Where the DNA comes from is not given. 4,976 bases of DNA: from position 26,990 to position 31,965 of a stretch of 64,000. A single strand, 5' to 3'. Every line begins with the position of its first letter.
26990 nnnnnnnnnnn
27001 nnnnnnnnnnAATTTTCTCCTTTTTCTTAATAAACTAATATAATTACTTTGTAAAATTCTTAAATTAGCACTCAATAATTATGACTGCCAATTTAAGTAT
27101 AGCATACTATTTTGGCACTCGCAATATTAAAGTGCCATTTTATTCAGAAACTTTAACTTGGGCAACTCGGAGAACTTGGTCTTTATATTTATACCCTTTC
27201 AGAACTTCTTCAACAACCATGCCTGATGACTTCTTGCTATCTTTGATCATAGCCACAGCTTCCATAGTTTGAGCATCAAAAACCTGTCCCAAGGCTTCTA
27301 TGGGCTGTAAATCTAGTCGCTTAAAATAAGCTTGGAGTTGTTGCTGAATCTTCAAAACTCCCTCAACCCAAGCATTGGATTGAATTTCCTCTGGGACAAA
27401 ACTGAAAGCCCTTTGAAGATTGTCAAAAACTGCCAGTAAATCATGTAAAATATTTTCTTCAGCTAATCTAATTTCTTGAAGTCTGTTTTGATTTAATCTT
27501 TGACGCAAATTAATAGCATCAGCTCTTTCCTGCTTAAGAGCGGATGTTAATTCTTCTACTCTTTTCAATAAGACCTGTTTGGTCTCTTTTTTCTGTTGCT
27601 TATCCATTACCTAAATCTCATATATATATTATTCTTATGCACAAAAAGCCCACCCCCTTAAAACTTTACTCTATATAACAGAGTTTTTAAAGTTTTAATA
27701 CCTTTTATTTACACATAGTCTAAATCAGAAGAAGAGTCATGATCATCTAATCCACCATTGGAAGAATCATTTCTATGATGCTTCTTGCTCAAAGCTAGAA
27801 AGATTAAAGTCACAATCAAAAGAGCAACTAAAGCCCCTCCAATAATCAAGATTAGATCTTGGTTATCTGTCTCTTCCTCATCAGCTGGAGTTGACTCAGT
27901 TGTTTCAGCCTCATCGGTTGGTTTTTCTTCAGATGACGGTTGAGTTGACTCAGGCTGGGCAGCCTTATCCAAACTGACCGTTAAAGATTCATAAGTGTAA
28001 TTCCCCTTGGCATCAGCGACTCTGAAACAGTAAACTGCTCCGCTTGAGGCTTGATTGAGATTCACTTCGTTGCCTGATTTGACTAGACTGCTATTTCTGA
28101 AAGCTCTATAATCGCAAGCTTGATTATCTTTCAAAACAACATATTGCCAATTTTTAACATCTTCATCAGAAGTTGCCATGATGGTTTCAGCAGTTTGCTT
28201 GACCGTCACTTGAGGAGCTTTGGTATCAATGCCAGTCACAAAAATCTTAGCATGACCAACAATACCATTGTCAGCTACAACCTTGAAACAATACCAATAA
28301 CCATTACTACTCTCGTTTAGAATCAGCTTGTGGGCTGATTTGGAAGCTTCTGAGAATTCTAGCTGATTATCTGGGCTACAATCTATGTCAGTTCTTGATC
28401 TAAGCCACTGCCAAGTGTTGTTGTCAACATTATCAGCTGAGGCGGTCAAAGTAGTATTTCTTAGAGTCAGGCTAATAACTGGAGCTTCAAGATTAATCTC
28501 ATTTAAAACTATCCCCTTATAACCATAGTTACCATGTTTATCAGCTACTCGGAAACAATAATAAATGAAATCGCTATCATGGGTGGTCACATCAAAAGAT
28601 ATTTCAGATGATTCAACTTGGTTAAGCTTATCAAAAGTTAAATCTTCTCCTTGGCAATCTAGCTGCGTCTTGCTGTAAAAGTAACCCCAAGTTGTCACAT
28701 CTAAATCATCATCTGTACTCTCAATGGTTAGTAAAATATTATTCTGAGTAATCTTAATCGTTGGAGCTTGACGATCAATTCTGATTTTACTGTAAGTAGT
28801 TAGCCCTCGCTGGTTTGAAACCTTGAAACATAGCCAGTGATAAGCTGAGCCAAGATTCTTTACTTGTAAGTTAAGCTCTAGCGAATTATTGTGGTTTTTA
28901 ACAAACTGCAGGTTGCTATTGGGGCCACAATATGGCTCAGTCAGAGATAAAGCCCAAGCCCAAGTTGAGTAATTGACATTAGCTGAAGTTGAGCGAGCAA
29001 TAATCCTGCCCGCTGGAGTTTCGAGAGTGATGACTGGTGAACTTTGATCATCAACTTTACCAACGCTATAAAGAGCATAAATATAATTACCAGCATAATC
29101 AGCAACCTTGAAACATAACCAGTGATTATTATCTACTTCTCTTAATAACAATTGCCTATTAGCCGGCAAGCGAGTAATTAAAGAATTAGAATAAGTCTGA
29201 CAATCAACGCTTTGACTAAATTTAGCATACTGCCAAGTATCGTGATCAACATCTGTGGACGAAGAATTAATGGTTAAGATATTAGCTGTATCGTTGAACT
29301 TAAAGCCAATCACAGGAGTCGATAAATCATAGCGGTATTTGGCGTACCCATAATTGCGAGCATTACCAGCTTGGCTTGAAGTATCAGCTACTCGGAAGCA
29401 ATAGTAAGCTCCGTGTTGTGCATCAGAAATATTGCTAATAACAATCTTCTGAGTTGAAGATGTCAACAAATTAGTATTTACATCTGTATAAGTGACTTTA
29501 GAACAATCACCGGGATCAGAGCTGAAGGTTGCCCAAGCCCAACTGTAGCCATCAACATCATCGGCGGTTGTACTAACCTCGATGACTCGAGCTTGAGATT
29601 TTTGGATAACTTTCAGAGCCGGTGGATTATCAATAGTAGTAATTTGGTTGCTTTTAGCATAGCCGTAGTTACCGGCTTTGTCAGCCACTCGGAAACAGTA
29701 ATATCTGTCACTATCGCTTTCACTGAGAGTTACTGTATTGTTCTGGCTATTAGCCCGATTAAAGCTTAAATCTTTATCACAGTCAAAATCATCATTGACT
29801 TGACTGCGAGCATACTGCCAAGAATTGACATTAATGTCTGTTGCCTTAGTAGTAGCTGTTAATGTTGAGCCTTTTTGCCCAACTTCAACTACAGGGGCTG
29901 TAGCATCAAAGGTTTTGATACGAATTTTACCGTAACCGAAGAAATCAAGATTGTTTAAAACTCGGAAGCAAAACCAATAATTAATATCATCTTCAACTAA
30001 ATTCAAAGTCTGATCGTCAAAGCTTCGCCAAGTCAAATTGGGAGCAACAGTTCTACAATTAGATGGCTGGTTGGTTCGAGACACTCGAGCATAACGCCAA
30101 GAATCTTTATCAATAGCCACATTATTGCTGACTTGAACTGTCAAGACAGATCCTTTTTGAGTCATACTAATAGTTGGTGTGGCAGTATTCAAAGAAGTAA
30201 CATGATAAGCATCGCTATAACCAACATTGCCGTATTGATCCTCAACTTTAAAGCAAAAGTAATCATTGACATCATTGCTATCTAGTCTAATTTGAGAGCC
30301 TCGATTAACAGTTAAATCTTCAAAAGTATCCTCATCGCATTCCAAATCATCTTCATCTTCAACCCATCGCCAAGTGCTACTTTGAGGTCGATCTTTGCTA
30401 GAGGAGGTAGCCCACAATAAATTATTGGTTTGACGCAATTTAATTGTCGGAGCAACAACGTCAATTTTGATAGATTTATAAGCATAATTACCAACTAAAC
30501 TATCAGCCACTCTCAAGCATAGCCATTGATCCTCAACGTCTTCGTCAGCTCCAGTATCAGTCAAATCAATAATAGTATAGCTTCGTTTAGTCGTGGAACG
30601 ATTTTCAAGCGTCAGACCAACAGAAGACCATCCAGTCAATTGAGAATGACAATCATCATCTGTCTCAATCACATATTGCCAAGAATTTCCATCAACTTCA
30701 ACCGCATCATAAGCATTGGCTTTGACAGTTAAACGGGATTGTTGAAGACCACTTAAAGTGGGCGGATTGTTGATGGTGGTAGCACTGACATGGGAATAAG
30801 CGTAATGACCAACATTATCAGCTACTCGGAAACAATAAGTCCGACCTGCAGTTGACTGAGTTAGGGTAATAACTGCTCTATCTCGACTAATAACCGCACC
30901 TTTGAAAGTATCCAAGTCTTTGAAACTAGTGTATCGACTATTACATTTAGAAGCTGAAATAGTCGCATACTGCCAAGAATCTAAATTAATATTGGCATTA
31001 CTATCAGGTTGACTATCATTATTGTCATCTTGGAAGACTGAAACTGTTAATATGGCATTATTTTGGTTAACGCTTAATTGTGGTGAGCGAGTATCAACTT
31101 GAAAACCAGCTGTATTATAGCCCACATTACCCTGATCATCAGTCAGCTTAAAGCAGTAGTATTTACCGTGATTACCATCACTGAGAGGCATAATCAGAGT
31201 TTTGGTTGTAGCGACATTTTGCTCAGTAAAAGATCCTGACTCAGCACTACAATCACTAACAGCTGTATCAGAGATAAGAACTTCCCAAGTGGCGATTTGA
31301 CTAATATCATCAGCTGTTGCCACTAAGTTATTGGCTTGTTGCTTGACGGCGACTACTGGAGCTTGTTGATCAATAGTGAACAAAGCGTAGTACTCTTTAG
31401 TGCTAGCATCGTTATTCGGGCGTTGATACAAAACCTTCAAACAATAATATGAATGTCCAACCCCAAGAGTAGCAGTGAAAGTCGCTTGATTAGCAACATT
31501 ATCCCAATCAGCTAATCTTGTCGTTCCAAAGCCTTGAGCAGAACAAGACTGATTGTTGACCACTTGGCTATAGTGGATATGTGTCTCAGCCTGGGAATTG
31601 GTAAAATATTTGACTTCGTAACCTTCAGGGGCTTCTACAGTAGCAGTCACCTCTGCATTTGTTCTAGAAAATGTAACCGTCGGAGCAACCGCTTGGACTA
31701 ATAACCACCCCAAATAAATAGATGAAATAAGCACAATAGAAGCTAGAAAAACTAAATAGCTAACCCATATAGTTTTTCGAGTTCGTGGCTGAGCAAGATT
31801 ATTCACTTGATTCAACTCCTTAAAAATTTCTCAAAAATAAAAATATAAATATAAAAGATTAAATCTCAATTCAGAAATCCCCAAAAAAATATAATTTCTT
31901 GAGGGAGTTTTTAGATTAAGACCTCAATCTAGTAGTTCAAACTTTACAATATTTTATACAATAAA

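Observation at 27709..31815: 1368-aa protein built from 13 head-to-tail copies of the two-cysteine module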

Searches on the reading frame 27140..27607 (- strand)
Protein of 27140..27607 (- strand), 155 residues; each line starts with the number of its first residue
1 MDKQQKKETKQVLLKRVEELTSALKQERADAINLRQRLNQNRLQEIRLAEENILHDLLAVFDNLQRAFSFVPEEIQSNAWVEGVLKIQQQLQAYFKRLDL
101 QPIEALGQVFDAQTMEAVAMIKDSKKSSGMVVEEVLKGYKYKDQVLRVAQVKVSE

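Call 24: search_protein_families(library=pfam, proteins=[window:27140-27607:-], max_evalue=0.01)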
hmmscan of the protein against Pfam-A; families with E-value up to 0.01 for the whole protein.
window:27140-27607:- (155 aa): 1 family
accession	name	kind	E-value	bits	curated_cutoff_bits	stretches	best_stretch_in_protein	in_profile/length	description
PF01025.24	GrpE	-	7.9e-35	120.4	25.8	1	4-155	14-165/165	GrpE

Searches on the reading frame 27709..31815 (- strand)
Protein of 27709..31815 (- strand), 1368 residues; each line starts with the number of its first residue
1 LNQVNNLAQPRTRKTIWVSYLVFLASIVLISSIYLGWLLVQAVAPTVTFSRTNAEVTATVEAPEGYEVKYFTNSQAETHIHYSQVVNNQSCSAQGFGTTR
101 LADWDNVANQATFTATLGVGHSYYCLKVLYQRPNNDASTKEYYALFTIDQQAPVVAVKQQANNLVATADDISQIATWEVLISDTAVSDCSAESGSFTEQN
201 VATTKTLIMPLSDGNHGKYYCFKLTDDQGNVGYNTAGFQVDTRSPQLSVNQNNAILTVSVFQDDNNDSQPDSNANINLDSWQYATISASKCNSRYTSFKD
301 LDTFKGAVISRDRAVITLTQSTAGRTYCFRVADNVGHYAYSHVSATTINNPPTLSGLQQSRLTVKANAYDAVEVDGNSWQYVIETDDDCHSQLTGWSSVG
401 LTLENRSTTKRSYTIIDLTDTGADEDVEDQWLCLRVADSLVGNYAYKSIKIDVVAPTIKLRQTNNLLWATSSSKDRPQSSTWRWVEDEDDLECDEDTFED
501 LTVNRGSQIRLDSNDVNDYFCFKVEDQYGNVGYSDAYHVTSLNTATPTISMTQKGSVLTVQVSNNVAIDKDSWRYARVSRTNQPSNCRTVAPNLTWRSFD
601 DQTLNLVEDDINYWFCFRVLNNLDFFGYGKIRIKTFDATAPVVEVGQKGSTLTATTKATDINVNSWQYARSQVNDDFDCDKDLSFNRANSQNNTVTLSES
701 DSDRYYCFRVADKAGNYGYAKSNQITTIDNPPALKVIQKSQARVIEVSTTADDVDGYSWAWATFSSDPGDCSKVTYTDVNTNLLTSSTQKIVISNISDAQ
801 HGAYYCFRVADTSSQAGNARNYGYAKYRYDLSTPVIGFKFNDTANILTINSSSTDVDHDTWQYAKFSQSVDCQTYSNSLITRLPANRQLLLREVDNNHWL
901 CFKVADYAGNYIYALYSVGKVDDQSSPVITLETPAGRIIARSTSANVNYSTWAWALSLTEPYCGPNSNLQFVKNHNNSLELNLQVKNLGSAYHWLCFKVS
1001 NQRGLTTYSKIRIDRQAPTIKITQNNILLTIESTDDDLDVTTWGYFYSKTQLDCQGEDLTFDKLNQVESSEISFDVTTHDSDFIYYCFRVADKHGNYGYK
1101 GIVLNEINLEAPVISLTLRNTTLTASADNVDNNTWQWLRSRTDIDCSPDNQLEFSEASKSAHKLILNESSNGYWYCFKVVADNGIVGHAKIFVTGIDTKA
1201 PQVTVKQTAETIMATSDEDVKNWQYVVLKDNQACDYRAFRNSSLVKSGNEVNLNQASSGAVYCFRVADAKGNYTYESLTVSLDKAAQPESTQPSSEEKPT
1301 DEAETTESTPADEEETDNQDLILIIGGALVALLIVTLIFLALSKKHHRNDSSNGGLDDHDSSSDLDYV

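Call 4: search_protein_families(library=pfam, proteins=[window:27709-31815:-], max_evalue=10)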
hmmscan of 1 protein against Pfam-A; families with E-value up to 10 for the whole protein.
window:27709-31815:- (1368 aa): 7 families
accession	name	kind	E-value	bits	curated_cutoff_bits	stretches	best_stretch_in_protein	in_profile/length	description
PF10661.14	EssA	-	0.0087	16.4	24.1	1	1294-1340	99-142/147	WXG100 protein secretion system (Wss), protein EssA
PF15102.11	TMEM154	-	0.015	15.6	30.3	1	1286-1350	30-96/153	TMEM154 protein family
PF25184.1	YxzE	-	0.023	16.1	40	1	1323-1364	3-47/65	YxzE-like putative bacteriocin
PF25321.1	PH_RASGAP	-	0.052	14.3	27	1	312-346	80-114/127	PH domain-like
PF08685.16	GON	-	0.093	13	22.6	1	987-1055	70-135/199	GON domain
PF21085.3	CusS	-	0.22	12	24.1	0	213-265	74-124/160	CusS sensor domain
PF14568.11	SUKH_6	-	0.24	12.3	27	0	1127-1194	46-100/119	SMI1-KNR4 cell-wall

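Call 5: search_protein_families(library=ncbifam, proteins=[window:27709-31815:-], max_evalue=10)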
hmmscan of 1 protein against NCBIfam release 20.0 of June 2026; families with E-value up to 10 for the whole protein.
window:27709-31815:- (1368 aa): 2 families
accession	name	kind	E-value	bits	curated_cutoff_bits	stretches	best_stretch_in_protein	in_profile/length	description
TIGR03927.1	T7SS_EssA_Firm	equivalog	0.031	14.2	32.45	1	1299-1341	105-146/151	type VII secretion protein EssA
NF041738.1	GG_III-CTERM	domain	0.094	12.6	22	1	1322-1345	3-26/28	GGIII-like transmembrane region-containing protein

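Call 11: find_homologous_proteins(query=window:27709-31815:-)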
Query window:27709-31815:- (1368 aa): 4 proteins with E <= 0.001 among 8000 candidates.
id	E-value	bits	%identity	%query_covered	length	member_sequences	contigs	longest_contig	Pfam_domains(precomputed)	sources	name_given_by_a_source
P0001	0.0e+0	3081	99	100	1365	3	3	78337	-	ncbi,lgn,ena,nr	ncbi:MAG: hypothetical protein OXF85_00850 [Candidatus Saccharibacteria bacterium]|nr:hypothetical p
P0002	0.0e+0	1046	42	95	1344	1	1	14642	-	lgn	-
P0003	5.1e-291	987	39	95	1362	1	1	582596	-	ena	-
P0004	4.2e-239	815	39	82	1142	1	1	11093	-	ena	-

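Call 41: find_related_loci(query=A2, collection=genome_contigs, flank=10000)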
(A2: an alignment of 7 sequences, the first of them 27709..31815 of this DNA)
Query A2 (1368 aa) in genome_contigs; peptide patterns used: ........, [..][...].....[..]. (x = any residue, [..] = any of these).
29 stretches matched a pattern; 1 encode a relative of the query (tblastn E <= 1e-3); 1 distinct loci.
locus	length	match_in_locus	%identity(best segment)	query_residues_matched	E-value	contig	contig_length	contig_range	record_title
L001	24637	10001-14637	41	19-1286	0e+0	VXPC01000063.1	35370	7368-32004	MAG: Candidatus Saccharibacteria bacterium isolate SB0662_bin_47 NODE_1175_length_35370_cov_36.235820, whole genome shot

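Call 43: find_encoding_contigs(protein=P0003, flank=8000, max_places=2)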
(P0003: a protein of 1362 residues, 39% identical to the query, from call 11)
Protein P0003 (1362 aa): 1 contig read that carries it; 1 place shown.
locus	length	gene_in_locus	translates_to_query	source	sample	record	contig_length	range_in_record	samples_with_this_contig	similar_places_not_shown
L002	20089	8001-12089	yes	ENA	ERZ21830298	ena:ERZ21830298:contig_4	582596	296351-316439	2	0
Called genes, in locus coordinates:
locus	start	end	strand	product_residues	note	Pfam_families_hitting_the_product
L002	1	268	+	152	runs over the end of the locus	-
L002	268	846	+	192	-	PF22935:RM44_endonuclase (weak), PF14622:Ribonucleas_3_3, PF00636:Ribonuclease_3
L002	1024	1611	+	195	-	PF00886:Ribosomal_S16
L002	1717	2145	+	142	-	PF13083:KH_KhpA-B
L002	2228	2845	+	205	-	PF01746:tRNA_m1G_MT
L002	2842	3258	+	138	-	PF09055:Sod_Ni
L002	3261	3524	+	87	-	PF00717:Peptidase_S24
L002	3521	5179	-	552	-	PF02511:Thy1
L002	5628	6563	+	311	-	-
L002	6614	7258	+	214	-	PF00574:CLP_protease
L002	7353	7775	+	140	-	PF18905:DUF5661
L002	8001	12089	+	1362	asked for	-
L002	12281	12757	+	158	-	PF01025:GrpE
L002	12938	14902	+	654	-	PF00012:HSP70, PF06723:MreB_Mbl, PF02782:FGGY_C (weak)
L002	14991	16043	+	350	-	PF00226:DnaJ, PF01556:DnaJ_C, PF00684:DnaJ_CXXCXGXG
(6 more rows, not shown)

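Call 68: search_protein_families(library=ncbifam, proteins=[P0002, P0003], max_evalue=1)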
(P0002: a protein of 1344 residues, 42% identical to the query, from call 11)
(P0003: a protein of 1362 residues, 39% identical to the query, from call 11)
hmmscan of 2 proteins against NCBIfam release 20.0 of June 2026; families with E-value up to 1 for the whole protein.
P0002 (1344 aa): 1 family
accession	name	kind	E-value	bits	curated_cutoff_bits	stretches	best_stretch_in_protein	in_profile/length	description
NF047446.1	barrel_OmpL47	domain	0.0028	18.1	40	1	1229-1260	30-61/68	OmpL47-type beta-barrel domain-containing protein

P0003 (1362 aa): 0 families

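Call 78: find_related_loci(query=A2, collection=viral_contigs, flank=5000)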
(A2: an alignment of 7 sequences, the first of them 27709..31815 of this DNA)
Query A2 (1368 aa) in viral_contigs; peptide patterns used: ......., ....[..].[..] (x = any residue, [..] = any of these).
146 stretches matched a pattern, but none encodes a relative of the query by tblastn (E <= 1e-3).

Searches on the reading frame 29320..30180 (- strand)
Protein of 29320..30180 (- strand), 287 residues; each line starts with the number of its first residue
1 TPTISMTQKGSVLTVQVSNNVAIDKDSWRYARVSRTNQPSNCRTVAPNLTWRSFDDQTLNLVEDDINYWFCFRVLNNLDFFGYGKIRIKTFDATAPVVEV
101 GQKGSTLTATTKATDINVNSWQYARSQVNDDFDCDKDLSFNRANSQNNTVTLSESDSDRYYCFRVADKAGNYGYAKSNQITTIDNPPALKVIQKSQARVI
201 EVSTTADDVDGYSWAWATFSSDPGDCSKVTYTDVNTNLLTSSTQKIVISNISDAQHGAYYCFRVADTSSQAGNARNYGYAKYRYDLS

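Call 72: predict_structure(alignment_id=A4)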
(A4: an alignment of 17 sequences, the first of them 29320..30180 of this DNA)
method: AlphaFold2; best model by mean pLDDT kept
length: 287 residues; sequences in the alignment: 17
mean_pLDDT: 87.7   pTM: 0.47
mean pLDDT of the five models: 87.7, 87.0, 86.6, 85.6, 84.7
residues with pLDDT >= 90: 158; 70-90: 110; 50-70: 16; < 50: 3
segments of 3 or more residues with pLDDT < 50: 270-272
pLDDT, mean of each block of 10 residues (from residue 1): 91 91 92 89 86 86 90 94 93 85 87 91 81 79 95 83 89 90 76 83 89 94 93 87 90 91 81 75 89
secondary structure, 60 per line:
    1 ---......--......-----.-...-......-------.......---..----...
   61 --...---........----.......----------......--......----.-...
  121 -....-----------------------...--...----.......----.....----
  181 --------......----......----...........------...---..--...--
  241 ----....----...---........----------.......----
elements in order: E4-9 E12-17 E29-34 H42-48 E58-60 E69-76 E81-87 E98-103 E106-111 E122-125 E149-151 E161-167 E172-176 E189-194 E199-204 E209-219 E245-248 E259-266 E277-283

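Call 76: fold_search(model_id=the predicted structure, library=pdb)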
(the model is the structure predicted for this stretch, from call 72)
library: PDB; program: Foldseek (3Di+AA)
matches with E <= 10: 1529; with E <= 0.001: 166
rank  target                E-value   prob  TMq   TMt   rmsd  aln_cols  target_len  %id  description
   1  7ne1_B                9.7e-09  1.00  0.25  0.24  15.5       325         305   12  Structure of the complex between Netrin-1 and its receptor Neogenin (released 2021-03-31)
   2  8peq_B                5.4e-08  1.00  0.25  0.26  13.5       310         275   13  Complex of diubiquitin-derived artificial binding protein (Affilin) variant Af2 with its target oncofetal fibronectin  (released 2024-06-26)
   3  3l5i                  1.5e-07  1.00  0.24  0.24  15.2       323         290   13  Crystal structure of FnIII domains of human GP130 (Domains 4-6) (released 2010-05-12)
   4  5e53_D                1.9e-07  1.00  0.24  0.23  16.4       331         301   14  Crystal structure of chicken CNTN1 FN1-FN3 domains (released 2016-08-31)
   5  3wcy_A                3.1e-07  1.00  0.24  0.22  20.4       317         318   12  Murine Ifnar1 in complex with interferon-beta (released 2013-07-24)
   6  5e53_C                3.2e-07  1.00  0.22  0.22  16.8       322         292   12  Crystal structure of chicken CNTN1 FN1-FN3 domains (released 2016-08-31)
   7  6xay_C                3.4e-07  1.00  0.38  0.40  10.8       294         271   11  Structure of a fragment of human fibronectin containing the 10th, 11th and 12th type III domains (released 2021-06-09)
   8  8peq_A                3.6e-07  1.00  0.25  0.26  13.5       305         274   13  Complex of diubiquitin-derived artificial binding protein (Affilin) variant Af2 with its target oncofetal fibronectin  (released 2024-06-26)
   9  3s98                  4.0e-07  1.00  0.26  0.27  13.4       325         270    9  human IFNAR1 (released 2011-08-31)
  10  5n47_D                4.2e-07  1.00  0.37  0.38  14.1       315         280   12  Structure of Anticalin N7E in complex with the three-domain fragment Fn7B8 of human oncofetal fibronectin (released 2018-02-14)
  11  7mrs_A                4.7e-07  1.00  0.24  0.23  16.9       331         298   14  Zebrafish CNTN4 APPb complex (released 2022-01-05)
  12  3r8q                  5.0e-07  1.00  0.37  0.39  10.7       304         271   13  Structure of Fibronectin domain 12-14 (released 2012-04-11)
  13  4gh7_D                5.0e-07  1.00  0.32  0.32  14.5       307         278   12  Crystal structure of Anticalin N7A in complex with oncofetal fibronectin fragment Fn7B8 (released 2012-12-26)
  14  3l5j_B                5.5e-07  1.00  0.24  0.24  16.0       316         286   13  Crystal structure of FnIII domains of human GP130 (Domains 4-6) (released 2010-05-12)
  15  3l5j_A                5.8e-07  1.00  0.23  0.23  15.7       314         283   12  Crystal structure of FnIII domains of human GP130 (Domains 4-6) (released 2010-05-12)
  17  1fnh                  7.3e-07  1.00  0.45  0.47   7.9       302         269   12  CRYSTAL STRUCTURE OF HEPARIN AND INTEGRIN BINDING SEGMENT OF HUMAN FIBRONECTIN (released 1999-03-16)
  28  2yn3_A                2.6e-06  1.00  0.24  0.25  13.1       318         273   10  Structural insight into the giant calcium-binding adhesin SiiE: implications for the adhesion of Salmonella enterica t (released 2013-04-03)
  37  2yn5_A                7.4e-06  1.00  0.24  0.24  12.8       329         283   11  Structural insight into the giant calcium-binding adhesin SiiE: implications for the adhesion of Salmonella enterica t (released 2013-04-03)
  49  2yn5_B                2.1e-05  1.00  0.24  0.24  12.6       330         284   11  Structural insight into the giant calcium-binding adhesin SiiE: implications for the adhesion of Salmonella enterica t (released 2013-04-03)
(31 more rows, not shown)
